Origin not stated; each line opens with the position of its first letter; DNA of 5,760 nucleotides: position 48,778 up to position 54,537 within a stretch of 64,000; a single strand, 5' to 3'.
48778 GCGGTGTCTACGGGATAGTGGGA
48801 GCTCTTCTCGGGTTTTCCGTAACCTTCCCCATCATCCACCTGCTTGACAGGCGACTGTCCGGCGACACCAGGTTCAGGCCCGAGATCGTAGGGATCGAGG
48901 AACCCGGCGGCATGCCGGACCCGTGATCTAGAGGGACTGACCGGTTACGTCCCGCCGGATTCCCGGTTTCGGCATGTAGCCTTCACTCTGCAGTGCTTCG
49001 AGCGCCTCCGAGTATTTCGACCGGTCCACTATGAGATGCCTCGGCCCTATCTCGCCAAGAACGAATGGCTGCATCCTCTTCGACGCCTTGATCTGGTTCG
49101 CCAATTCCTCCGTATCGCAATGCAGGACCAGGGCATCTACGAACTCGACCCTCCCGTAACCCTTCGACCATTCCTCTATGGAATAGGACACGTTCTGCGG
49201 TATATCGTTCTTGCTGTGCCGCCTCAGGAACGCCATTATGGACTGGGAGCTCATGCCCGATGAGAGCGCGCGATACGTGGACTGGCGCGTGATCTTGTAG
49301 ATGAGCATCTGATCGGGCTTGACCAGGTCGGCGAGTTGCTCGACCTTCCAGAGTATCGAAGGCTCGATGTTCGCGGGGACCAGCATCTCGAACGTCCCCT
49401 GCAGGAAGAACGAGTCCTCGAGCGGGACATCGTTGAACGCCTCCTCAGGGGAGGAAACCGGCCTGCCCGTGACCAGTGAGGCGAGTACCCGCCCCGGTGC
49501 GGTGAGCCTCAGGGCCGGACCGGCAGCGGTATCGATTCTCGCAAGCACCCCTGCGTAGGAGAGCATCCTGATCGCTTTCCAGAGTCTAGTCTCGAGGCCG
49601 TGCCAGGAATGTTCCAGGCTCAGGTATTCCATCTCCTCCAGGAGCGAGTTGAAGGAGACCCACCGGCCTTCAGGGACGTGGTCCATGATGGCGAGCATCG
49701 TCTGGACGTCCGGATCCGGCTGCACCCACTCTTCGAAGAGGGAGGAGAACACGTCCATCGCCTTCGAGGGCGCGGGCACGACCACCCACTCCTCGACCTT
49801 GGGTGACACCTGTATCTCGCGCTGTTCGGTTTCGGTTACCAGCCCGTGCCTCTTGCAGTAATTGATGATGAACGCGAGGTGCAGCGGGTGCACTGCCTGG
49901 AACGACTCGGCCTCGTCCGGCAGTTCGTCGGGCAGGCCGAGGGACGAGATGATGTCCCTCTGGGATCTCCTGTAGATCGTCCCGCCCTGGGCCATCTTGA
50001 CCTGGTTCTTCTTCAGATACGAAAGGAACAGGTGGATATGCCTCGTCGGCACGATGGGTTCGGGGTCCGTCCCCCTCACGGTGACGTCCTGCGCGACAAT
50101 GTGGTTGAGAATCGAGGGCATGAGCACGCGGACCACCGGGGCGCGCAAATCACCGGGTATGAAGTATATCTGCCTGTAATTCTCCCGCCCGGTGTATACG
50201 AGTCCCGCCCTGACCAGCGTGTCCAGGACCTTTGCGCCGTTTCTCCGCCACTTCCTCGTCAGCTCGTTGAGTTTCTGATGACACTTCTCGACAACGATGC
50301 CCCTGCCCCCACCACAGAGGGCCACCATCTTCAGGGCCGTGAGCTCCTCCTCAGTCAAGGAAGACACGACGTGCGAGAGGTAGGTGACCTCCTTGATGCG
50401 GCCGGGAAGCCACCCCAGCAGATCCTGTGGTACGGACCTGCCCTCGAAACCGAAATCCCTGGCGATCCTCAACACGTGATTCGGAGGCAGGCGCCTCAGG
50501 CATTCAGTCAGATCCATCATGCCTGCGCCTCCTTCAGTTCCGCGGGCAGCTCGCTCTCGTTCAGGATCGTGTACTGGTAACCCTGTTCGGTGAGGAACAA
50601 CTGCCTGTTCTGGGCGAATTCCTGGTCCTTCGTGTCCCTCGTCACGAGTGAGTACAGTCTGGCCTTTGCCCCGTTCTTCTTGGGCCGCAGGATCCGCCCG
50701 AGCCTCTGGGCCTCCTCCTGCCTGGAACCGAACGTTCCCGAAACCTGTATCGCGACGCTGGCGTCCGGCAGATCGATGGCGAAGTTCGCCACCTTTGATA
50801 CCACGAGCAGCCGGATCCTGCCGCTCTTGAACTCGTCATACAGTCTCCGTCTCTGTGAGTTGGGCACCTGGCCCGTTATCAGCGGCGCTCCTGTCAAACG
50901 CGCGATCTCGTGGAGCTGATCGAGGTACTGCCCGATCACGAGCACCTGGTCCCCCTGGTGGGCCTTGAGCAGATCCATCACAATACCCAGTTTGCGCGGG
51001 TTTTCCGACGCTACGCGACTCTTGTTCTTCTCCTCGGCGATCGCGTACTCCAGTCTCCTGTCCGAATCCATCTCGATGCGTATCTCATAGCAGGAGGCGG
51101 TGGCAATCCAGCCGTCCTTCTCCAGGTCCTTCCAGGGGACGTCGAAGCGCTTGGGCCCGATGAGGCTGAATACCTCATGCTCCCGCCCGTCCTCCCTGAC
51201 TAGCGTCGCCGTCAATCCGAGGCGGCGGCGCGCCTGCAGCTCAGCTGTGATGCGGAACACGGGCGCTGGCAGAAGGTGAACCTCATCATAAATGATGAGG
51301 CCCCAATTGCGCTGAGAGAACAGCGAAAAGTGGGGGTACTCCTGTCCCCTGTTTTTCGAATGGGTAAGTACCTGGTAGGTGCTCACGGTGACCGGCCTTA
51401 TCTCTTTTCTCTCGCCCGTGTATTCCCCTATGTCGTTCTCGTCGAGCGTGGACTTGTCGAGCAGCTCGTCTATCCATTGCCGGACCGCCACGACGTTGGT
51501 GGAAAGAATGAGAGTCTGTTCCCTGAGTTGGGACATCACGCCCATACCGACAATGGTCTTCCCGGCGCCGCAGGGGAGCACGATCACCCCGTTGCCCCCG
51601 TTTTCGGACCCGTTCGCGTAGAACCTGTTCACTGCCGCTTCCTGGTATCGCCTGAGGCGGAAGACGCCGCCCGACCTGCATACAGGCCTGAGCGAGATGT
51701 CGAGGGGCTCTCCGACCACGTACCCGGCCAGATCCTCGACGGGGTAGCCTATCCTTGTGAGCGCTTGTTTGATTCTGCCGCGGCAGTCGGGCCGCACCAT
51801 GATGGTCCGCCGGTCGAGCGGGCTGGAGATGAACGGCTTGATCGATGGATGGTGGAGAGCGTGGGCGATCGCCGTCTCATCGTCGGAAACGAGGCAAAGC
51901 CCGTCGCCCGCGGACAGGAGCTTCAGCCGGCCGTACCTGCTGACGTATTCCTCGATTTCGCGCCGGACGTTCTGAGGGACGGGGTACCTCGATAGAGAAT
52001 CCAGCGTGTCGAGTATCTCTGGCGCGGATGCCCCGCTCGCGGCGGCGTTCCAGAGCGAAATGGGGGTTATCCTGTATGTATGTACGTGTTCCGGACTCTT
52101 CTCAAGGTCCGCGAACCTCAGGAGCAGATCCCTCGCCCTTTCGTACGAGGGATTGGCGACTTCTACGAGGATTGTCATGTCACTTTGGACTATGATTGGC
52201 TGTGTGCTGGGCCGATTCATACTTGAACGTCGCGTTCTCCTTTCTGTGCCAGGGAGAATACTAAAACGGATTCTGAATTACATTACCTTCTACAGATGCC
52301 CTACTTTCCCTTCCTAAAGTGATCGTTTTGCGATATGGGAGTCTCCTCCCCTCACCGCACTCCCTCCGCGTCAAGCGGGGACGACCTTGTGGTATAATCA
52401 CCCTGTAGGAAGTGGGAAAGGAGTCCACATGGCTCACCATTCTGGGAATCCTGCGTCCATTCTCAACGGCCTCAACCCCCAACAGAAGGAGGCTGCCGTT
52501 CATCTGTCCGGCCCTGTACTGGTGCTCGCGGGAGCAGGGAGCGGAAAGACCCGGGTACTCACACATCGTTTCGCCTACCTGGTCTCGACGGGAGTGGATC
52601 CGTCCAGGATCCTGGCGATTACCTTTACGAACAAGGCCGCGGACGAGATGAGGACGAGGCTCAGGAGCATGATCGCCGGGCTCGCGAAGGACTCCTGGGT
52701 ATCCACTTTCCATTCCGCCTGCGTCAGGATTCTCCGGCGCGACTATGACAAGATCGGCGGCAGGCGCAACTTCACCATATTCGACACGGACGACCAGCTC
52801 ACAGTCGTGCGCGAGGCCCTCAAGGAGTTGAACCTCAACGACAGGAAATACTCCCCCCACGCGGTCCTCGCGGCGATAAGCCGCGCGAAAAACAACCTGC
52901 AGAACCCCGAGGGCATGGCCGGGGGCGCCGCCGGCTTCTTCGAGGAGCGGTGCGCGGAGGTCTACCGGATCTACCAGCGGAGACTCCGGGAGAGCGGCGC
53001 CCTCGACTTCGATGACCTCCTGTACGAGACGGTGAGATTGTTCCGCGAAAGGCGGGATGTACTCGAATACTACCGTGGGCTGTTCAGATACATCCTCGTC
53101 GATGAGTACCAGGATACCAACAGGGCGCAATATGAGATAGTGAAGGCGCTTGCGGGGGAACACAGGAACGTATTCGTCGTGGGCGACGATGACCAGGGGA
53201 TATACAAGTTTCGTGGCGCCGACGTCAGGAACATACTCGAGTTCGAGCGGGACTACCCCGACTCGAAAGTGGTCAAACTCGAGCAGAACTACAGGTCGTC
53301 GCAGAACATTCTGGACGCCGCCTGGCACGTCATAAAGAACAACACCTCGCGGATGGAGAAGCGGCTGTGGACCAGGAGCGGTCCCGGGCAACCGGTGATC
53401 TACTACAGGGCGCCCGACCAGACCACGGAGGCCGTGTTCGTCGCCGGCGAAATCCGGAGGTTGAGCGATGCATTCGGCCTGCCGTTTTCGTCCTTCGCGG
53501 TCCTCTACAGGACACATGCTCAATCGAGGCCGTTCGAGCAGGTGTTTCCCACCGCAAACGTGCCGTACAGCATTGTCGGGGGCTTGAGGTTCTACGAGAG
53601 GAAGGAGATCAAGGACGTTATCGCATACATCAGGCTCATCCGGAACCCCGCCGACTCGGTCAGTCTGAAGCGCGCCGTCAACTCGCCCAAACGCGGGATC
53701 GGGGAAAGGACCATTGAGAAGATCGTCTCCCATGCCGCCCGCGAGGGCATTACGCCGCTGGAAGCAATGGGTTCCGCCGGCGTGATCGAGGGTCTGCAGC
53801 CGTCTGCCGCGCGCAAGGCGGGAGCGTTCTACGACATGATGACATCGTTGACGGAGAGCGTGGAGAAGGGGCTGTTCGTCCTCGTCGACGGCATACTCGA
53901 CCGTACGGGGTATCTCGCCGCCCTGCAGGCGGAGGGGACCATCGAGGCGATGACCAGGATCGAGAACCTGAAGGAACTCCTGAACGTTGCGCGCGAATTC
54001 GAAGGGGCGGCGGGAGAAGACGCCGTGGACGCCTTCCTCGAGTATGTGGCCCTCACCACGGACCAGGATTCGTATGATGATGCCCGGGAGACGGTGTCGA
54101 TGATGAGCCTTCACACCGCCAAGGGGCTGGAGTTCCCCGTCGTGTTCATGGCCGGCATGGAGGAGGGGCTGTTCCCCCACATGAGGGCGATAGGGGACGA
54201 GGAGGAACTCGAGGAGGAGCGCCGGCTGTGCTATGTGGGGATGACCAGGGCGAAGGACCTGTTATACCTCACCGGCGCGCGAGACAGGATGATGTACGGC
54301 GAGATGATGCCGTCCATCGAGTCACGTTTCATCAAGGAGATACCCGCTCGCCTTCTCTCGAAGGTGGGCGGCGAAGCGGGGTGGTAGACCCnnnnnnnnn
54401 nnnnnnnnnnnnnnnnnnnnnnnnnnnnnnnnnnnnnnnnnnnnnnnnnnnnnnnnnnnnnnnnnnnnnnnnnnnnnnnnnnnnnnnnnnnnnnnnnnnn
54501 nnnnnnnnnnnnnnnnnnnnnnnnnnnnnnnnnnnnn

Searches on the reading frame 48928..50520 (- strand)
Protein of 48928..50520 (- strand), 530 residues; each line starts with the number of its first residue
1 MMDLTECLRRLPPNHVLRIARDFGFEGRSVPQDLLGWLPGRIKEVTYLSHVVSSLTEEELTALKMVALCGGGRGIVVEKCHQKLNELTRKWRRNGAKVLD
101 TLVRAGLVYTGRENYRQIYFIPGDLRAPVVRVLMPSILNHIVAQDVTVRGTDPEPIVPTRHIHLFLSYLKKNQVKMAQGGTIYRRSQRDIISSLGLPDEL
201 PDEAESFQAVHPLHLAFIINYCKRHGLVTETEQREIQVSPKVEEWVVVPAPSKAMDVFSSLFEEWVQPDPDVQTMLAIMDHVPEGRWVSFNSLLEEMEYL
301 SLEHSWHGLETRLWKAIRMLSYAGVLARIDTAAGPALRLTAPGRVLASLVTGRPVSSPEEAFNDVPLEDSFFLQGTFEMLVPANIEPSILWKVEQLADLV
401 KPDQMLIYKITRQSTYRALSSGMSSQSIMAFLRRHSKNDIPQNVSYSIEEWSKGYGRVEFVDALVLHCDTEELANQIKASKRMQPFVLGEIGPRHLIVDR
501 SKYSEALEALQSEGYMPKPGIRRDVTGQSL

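Call 31: search_protein_families(library=pfam, proteins=[window:48928-50520:-], max_evalue=0.00001)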
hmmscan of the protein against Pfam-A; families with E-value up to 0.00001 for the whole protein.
window:48928-50520:- (530 aa): 1 family
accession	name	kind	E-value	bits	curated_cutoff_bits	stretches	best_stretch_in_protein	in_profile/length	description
PF13625.11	Helicase_C_3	-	2e-23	83.2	34.2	1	372-490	2-123/125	Helicase conserved C-terminal domain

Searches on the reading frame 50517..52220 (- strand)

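Call 31: search_protein_families(library=pfam, proteins=[window:50517-52220:-], max_evalue=0.00001)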
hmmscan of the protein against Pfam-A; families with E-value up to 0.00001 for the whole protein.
window:50517-52220:- (567 aa): 4 families
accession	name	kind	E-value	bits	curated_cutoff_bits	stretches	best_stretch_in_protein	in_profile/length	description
PF16203.11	ERCC3_RAD25_C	-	2.3e-46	158.6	27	1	366-557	1-199/248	ERCC3/RAD25/XPB C-terminal helicase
PF13625.11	Helicase_C_3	-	1.5e-35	122.4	34.2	1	9-130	1-119/125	Helicase conserved C-terminal domain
PF04851.21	ResIII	-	2.1e-20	73.7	22.5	1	188-341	3-163/164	Type III restriction enzyme, res subunit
PF00271.37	Helicase_C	-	2e-14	54.2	23.5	1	410-513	2-109/110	Helicase conserved C-terminal domain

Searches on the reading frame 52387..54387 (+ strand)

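Call 31: search_protein_families(library=pfam, proteins=[window:52387-54387:+], max_evalue=0.00001)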
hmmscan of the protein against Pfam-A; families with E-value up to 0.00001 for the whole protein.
window:52387-54387:+ (666 aa): 6 families
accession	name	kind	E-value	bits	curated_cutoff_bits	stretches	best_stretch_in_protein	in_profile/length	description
PF00580.27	UvrD-helicase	-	7.8e-93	311.5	23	1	29-291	1-271/271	UvrD/REP helicase N-terminal domain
PF13361.12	UvrD_C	-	1.5e-76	258.6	25.6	2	296-457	1-161/350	UvrD-like helicase C-terminal domain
PF13245.12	AAA_19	-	1.9e-23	83.5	25.1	1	35-276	3-134/134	AAA domain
PF13538.12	UvrD_C_2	-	1.8e-09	37.7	27.4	1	572-628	4-51/52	UvrD-like helicase C-terminal domain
PF13604.12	AAA_30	-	4e-07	30.4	27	0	29-93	2-67/191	AAA domain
PF01443.25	Viral_helicase1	-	6.4e-07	29.8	21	0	232-281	59-107/228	Viral superfamily 1 RNA helicase core domain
